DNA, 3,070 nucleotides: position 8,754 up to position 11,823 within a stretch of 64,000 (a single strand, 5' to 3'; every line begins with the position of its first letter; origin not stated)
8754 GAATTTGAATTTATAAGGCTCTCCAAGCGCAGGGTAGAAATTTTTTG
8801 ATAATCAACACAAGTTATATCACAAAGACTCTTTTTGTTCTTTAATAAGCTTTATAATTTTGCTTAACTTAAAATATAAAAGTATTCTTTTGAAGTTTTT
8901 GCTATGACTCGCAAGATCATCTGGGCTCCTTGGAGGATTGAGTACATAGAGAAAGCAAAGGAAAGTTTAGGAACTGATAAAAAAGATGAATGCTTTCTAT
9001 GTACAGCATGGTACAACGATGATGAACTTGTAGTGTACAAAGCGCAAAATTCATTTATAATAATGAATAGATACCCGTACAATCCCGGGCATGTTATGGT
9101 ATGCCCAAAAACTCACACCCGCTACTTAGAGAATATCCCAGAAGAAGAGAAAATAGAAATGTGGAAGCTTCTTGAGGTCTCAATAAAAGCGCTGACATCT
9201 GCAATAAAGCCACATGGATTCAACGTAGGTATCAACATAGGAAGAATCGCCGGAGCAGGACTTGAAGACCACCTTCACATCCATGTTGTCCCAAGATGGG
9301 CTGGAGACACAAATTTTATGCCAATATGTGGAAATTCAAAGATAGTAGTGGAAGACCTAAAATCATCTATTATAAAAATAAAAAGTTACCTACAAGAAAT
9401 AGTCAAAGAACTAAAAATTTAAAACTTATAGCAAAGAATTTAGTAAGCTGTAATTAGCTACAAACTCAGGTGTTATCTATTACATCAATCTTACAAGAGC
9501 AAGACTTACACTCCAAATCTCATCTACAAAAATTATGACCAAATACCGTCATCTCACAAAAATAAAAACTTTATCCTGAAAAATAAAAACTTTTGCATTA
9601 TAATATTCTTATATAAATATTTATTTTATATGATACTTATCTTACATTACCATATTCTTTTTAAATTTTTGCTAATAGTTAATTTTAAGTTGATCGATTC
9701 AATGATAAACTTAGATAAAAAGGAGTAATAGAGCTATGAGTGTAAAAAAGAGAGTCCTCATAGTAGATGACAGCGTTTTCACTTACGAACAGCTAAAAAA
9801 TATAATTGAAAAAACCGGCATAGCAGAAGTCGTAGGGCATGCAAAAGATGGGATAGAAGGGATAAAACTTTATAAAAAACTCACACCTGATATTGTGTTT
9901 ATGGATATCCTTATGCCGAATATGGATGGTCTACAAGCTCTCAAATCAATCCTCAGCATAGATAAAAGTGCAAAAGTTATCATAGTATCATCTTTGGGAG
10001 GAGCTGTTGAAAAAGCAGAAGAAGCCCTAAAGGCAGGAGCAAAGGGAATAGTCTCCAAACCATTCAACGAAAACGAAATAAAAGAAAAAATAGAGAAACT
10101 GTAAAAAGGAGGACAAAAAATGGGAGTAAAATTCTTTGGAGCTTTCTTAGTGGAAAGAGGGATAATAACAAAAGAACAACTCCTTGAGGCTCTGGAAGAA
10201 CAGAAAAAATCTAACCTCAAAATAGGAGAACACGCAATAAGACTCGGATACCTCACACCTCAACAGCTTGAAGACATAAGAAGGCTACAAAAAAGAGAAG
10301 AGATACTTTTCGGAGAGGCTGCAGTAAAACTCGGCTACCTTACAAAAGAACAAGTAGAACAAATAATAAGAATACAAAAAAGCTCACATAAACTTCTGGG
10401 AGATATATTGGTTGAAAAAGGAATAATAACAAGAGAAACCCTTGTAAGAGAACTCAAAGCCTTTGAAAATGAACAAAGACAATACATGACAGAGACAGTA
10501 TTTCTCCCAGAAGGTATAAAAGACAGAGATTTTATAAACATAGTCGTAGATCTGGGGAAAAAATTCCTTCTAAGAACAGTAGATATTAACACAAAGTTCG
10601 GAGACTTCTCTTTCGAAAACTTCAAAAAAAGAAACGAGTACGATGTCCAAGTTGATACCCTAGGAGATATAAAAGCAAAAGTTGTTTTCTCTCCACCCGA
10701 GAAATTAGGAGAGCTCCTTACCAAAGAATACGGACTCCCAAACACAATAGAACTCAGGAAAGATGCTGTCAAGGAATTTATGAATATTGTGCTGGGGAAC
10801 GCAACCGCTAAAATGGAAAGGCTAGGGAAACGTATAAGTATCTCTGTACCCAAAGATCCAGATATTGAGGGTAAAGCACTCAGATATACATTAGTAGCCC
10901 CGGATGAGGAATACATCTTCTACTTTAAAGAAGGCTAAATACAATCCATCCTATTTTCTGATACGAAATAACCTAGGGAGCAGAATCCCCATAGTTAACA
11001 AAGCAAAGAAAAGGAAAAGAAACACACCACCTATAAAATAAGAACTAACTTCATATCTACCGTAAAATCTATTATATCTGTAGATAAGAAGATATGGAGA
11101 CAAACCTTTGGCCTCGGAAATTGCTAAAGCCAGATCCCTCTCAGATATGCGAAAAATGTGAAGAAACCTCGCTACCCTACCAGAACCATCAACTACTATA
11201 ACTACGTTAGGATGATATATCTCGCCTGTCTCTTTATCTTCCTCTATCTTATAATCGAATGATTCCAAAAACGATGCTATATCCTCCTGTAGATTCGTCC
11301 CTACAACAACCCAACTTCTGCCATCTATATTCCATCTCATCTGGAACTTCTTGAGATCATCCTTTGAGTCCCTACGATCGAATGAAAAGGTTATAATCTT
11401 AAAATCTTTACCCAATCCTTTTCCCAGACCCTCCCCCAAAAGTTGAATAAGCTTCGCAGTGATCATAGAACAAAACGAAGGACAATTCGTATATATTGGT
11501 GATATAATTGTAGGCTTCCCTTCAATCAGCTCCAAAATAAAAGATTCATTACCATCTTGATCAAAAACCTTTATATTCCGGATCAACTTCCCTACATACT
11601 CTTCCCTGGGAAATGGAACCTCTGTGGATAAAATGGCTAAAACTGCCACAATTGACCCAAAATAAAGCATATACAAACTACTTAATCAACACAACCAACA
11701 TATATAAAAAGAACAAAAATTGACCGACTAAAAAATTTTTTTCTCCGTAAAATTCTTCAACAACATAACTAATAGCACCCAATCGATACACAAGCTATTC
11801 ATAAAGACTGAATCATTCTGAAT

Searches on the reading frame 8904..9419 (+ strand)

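Call 12: search_protein_families(library=pfam, proteins=[window:8904-9419:+], max_evalue=0.00001)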
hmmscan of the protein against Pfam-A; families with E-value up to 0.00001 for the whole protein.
window:8904-9419:+ (172 aa): 2 families
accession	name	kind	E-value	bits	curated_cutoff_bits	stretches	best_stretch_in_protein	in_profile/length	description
PF01230.28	HIT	-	4.6e-15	56.5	21.5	1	40-131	5-95/98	HIT domain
PF11969.13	DcpS_C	-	4.2e-06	27.6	24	1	38-129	11-100/114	Scavenger mRNA decapping enzyme C-term binding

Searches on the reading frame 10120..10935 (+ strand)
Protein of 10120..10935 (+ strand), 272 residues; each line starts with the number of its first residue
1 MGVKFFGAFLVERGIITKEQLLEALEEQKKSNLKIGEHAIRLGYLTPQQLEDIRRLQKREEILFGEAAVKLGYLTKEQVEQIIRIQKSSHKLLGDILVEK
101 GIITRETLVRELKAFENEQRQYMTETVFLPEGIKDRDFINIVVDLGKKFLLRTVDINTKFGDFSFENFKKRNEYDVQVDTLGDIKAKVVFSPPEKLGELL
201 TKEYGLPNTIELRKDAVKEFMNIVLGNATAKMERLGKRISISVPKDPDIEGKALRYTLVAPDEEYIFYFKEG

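Call 12: search_protein_families(library=pfam, proteins=[window:10120-10935:+], max_evalue=0.00001)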
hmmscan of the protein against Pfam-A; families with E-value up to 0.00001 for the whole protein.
window:10120-10935:+ (272 aa): 3 families
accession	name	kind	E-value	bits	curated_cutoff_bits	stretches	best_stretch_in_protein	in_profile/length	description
PF04509.17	CheC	-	5.4e-08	33.1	22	1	214-244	3-34/38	CheC-like family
PF13690.11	CheX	-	3.7e-07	30.6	27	1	177-245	4-71/94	Chemotaxis phosphatase CheX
PF10415.14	FumaraseC_C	-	1.7e-06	28.7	32.5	0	66-86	30-50/54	Fumarase C C-terminus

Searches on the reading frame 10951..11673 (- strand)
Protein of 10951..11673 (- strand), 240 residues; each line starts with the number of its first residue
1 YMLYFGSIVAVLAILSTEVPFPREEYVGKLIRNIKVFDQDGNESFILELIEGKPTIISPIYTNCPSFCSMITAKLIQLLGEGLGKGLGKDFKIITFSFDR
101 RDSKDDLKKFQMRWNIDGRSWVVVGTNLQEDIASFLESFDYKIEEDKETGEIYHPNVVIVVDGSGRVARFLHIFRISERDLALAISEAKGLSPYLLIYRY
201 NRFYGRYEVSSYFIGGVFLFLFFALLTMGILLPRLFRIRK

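Call 12: search_protein_families(library=pfam, proteins=[window:10951-11673:-], max_evalue=0.00001)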
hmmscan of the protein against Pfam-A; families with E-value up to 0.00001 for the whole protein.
window:10951-11673:- (240 aa): 1 family
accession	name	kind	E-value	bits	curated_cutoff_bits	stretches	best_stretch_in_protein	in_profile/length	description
PF02630.20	SCO1-SenC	-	1.1e-09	38.8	22.8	1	45-167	14-134/134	SCO1/SenC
